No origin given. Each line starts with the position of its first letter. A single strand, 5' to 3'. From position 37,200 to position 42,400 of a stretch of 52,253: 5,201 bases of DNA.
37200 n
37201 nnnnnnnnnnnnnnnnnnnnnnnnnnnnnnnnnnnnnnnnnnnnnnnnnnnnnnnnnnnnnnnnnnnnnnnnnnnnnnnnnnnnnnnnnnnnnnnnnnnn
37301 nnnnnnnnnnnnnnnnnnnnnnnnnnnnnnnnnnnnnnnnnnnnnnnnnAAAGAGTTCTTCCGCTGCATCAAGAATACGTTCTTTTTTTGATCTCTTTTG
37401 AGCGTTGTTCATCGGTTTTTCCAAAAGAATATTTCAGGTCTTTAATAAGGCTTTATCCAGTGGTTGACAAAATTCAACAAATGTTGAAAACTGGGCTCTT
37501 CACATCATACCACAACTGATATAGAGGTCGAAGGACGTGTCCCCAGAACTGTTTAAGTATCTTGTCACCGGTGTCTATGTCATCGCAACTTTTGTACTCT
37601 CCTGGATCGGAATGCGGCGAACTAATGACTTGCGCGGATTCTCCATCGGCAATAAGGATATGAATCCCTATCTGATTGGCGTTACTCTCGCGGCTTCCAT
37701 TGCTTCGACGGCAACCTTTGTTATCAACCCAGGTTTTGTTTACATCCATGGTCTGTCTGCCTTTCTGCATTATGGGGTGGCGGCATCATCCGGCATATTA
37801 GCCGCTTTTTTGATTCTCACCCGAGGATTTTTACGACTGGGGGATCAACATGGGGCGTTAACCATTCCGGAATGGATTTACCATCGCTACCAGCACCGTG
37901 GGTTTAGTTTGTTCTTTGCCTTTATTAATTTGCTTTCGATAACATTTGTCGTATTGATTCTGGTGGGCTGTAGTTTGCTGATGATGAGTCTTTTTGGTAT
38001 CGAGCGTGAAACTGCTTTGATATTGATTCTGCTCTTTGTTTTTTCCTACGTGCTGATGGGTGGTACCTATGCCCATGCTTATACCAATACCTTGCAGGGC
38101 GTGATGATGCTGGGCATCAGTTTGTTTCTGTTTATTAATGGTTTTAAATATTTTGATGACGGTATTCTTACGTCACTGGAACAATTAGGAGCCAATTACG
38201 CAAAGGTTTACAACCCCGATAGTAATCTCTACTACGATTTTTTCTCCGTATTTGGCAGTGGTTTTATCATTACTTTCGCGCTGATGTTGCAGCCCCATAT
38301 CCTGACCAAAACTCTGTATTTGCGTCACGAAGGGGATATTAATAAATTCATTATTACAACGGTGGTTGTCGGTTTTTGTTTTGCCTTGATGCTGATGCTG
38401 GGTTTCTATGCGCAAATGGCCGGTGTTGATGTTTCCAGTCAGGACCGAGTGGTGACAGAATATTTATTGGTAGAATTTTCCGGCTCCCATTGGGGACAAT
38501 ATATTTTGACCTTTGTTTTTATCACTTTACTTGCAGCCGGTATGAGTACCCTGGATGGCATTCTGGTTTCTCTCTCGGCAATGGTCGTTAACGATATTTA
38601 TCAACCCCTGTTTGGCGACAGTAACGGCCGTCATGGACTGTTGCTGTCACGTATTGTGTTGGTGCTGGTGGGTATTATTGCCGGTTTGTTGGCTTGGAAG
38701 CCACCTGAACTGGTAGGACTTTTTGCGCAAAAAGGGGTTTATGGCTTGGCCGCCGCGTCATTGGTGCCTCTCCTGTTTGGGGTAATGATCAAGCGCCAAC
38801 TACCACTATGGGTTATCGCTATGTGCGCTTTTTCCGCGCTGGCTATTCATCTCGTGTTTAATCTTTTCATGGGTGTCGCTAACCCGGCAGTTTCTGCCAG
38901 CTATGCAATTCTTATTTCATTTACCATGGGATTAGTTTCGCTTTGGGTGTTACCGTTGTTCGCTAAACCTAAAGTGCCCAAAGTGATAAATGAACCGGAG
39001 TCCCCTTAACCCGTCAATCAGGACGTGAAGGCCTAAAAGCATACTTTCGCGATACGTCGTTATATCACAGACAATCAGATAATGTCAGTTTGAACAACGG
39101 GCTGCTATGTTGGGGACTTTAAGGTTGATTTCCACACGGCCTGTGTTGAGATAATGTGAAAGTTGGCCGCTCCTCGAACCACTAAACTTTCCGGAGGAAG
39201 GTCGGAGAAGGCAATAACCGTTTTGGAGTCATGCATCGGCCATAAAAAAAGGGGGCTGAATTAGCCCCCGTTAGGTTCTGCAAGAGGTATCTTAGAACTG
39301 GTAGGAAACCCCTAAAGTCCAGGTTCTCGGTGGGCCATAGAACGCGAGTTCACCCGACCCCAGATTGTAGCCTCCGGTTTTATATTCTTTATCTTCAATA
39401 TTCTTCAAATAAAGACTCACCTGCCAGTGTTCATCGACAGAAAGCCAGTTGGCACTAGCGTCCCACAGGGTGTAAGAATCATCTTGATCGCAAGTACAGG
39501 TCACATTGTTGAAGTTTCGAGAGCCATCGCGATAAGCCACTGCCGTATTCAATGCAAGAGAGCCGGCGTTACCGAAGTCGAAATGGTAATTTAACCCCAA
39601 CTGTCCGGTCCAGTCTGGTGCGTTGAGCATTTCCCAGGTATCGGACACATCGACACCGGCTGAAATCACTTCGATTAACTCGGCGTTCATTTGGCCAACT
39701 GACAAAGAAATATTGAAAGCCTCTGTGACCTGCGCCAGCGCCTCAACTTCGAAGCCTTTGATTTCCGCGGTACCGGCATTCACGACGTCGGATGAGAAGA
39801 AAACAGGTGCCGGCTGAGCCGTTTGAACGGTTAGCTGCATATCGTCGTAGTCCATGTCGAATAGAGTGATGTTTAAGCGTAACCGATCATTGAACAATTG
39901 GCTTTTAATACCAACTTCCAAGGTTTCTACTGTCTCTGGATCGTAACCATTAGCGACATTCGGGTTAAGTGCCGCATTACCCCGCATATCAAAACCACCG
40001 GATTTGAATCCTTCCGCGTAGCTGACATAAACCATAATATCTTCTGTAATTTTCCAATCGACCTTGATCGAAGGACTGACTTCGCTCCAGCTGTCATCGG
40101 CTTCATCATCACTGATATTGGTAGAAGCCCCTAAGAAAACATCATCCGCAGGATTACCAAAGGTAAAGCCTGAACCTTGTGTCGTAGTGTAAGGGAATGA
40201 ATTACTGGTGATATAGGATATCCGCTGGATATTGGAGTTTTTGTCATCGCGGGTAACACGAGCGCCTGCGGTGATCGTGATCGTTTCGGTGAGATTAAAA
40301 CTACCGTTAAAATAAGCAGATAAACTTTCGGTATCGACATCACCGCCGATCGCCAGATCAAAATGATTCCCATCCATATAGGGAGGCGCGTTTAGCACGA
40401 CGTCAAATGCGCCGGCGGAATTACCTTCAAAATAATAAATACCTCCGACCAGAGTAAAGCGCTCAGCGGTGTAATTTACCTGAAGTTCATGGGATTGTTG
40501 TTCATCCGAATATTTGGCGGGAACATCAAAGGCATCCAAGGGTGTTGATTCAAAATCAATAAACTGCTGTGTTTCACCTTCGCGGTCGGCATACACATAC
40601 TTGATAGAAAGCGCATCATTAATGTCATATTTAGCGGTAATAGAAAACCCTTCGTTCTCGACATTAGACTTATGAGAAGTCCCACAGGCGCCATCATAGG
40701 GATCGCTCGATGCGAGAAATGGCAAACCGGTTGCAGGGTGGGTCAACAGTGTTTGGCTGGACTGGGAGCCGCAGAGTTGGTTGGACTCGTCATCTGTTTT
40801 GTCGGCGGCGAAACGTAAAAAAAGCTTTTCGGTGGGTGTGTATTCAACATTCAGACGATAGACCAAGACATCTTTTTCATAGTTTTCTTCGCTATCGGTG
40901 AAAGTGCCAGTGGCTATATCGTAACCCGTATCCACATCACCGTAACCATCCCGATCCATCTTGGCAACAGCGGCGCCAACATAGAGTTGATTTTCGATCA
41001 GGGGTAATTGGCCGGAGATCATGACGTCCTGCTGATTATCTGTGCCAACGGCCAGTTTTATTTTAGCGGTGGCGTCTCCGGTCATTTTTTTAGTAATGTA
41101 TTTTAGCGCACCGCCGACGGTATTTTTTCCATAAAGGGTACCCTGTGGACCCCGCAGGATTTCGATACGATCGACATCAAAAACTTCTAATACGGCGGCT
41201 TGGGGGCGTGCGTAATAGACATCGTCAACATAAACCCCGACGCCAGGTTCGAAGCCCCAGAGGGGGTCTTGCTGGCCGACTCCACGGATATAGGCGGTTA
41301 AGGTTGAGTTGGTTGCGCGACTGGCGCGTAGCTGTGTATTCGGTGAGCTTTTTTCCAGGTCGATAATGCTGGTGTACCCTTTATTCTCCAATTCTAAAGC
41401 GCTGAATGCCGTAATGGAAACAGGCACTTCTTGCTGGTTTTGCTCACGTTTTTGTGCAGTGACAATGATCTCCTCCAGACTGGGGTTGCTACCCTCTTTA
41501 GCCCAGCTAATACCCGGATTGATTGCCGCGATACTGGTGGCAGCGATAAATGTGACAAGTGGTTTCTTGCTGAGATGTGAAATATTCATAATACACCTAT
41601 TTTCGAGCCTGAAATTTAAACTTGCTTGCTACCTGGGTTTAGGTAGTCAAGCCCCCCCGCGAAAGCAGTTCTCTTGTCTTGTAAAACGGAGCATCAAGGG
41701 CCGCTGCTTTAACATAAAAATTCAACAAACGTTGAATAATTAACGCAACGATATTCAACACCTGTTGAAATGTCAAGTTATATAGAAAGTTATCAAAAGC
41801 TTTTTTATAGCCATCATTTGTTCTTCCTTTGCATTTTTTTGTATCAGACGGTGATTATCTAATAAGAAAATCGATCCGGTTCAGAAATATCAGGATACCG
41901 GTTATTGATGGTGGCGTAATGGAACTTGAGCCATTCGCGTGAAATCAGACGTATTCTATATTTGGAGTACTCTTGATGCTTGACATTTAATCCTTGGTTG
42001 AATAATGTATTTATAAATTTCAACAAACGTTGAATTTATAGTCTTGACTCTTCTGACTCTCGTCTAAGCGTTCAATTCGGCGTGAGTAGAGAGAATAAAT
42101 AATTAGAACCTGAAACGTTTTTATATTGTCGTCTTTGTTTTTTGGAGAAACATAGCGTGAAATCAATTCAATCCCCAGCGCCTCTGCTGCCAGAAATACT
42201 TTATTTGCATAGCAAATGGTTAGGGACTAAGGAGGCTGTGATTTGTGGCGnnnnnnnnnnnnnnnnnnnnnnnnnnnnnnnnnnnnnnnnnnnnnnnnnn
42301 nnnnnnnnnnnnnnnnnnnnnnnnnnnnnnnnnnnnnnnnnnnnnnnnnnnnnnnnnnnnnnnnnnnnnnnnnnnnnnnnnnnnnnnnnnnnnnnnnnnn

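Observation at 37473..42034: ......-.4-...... palindrome present four times exactly, always in promoters: a TetR regulon visible in raw sequence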

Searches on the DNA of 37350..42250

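Call 51: search_rna_families(source=window, start=37350, end=42250, threshold=evalue, max_evalue=1)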
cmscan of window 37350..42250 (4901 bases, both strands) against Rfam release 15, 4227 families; matches with E-value up to 1: 2.
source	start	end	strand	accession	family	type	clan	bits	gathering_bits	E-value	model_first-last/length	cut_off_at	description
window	38418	38485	+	RF01162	sn668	Gene; snRNA; snoRNA; CD-box;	-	22.3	40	0.39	1-65/65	no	Small nucleolar RNA sn668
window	39242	39320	-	RF02866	ncS16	Gene; sRNA;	-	21.9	48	0.55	1-83/83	no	Burkholderia sRNA 16 (Bc_KC_sr1)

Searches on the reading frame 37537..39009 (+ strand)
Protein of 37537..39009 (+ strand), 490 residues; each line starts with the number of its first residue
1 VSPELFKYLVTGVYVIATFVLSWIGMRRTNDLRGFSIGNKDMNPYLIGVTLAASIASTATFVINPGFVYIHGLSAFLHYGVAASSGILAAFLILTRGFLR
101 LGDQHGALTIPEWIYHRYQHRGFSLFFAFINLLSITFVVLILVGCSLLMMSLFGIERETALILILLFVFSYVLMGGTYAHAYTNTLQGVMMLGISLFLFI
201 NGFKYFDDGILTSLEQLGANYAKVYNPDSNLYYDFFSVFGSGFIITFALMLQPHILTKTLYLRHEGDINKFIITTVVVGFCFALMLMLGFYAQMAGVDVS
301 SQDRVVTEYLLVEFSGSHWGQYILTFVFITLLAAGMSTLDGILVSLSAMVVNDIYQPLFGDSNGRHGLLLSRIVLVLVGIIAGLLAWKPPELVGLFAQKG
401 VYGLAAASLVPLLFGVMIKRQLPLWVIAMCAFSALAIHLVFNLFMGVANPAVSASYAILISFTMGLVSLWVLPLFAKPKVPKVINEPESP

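Call 7: search_protein_families(library=pfam, proteins=[window:37537-39009:+])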
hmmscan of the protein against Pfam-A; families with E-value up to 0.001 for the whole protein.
window:37537-39009:+ (490 aa): 1 family
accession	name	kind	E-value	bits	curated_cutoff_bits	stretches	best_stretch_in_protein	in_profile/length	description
PF00474.23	SSF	-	3.8e-39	135.2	22.8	1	36-420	2-393/406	Sodium:solute symporter family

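Call 8: search_protein_families(library=ncbifam, proteins=[window:37537-39009:+])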
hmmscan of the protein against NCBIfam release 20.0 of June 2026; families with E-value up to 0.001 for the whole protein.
window:37537-39009:+ (490 aa): 8 families
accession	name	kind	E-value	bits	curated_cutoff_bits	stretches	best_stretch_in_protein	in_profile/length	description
TIGR00813.1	sss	superfamily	1.8e-31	109.6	184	1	35-420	1-398/411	sodium/solute symporter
TIGR02119.1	panF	equivalog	1.7e-30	106.5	328.05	1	13-475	14-467/471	sodium/pantothenate symporter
TIGR02121.1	Na_Pro_sym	equivalog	2e-26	92.8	515.5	1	10-477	6-470/488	sodium/proline symporter PutP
TIGR03648.1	Na_symport_lg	subfamily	6e-19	67.9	320.75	2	18-192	8-180/547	VC_2705 family sodium/solute symporter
NF011948.0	PRK15419.1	equivalog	1.1e-12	47.5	955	1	12-476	12-473/502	sodium/proline symporter PutP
NF009135.0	PRK12488.1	subfamily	1.1e-11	44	850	1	13-426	40-460/549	cation/acetate symporter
NF006903.2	PRK09395.1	subfamily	2.3e-10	39.5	750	1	13-472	43-517/552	cation/acetate symporter ActP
NF046076.1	monocarbox_MctP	equivalog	1.6e-08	33.7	625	1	6-320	5-321/481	monocarboxylate uptake permease MctP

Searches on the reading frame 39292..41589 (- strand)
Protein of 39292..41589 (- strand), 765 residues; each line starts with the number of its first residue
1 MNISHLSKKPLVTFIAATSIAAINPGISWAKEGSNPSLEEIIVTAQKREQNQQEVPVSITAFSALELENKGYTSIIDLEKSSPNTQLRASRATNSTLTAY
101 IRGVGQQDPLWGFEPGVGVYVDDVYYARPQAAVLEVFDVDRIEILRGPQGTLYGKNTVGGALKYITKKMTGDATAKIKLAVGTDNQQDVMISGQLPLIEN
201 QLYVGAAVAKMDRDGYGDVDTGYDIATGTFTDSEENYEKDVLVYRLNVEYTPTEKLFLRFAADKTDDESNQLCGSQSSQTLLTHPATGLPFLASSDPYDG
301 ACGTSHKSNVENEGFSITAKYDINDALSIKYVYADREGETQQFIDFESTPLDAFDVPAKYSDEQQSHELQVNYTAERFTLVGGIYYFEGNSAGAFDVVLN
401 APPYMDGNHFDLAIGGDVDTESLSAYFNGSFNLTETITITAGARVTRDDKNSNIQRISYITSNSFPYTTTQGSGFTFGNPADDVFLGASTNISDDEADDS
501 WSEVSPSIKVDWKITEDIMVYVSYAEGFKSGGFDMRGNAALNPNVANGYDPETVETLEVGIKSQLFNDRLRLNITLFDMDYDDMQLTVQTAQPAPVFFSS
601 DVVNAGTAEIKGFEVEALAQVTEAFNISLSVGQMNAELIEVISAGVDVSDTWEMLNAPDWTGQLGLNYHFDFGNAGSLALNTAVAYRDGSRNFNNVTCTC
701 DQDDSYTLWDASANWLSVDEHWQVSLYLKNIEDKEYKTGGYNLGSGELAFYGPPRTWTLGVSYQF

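Call 7: search_protein_families(library=pfam, proteins=[window:39292-41589:-])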
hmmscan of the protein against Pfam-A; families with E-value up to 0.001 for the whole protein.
window:39292-41589:- (765 aa): 2 families
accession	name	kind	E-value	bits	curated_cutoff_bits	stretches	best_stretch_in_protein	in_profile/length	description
PF00593.30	TonB_dep_Rec_b-barrel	-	2.1e-45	156.8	27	1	294-731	42-436/436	TonB dependent receptor-like, beta-barrel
PF07715.20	Plug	-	1.2e-16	61.6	23.9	1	52-161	2-107/107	TonB-dependent Receptor Plug Domain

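Call 8: search_protein_families(library=ncbifam, proteins=[window:39292-41589:-])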
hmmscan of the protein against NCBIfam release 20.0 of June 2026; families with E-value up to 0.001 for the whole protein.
window:39292-41589:- (765 aa): 23 families
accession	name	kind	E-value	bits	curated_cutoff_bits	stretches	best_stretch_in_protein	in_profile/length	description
TIGR01783.1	TonB-siderophor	subfamily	2.4e-49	168.5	223.5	2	486-765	390-649/649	TonB-dependent siderophore receptor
TIGR01785.1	TonB-hemin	subfamily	9.8e-36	123.4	316.85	1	38-765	1-677/677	TonB-dependent heme/hemoglobin receptor family protein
TIGR01786.1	TonB-hemlactrns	subfamily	1.5e-27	96.3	323.75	2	227-765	262-719/719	TonB-dependent hemoglobin/transferrin/lactoferrin family receptor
TIGR01779.1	TonB-B12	equivalog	1.5e-23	83.3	599.7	2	18-221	10-207/614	TonB-dependent vitamin B12 receptor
NF053590.1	TonB_dep_TOL0244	equivalog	2.5e-17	62.7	645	2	38-189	10-162/604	TOL_0244 family TonB-dependent receptor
NF007349.0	PRK09840.1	equivalog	9.2e-16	57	686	2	421-759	446-754/760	catecholate siderophore receptor Fiu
NF010010.0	PRK13483.1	equivalog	2.9e-15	55.3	927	1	16-208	10-199/660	ligand-gated channel protein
NF007465.0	PRK10044.1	equivalog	2.1e-14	52.7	803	2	43-185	67-205/726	ferrichrome porin FhuA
NF007926.1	PRK10641.1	equivalog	1.6e-13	50.1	836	1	13-232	6-215/617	TonB-dependent vitamin B12 receptor BtuB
NF010651.0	PRK14050.1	equivalog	3.1e-13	48.7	884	2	513-763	505-728/730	TonB-dependent siderophore receptor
NF050067.1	TonBEntbctnRecCfrA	equivalog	1e-12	47.2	1200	1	30-204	18-201/698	TonB-dependent ferric enterobactin receptor CfrA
NF010650.0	PRK14049.1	equivalog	1.8e-12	46.2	904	2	483-714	465-678/729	ferrioxamine B receptor precursor protein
NF010038.0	PRK13513.1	equivalog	2.3e-11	42.9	942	1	15-202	11-206/659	ligand-gated channel protein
NF041535.1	TonB_rec_PqqU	equivalog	3.1e-11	42.3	1200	2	491-644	409-556/676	TonB-dependent receptor PqqU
NF007478.2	PRK10064.1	equivalog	2.3e-10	39.3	745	1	28-178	20-169/663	catecholate siderophore receptor CirA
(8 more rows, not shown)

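Call 24: search_solved_structures(query=window:39292-41589:-, max_evalue=1e-10)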
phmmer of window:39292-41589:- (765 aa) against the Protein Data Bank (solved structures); distinct sequences matched with E-value up to 1e-10: 3.
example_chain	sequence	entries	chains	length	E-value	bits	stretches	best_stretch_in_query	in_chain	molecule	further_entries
4epa_A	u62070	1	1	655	7.2e-18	67.4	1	40-215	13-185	Pesticin receptor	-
8the_A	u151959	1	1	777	1.6e-12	49.7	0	36-167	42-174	Heme/hemoglobin uptake outer membrane receptor PhuR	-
5nec_A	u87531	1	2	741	5.7e-11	44.6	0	509-646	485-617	TonB-dependent siderophore receptor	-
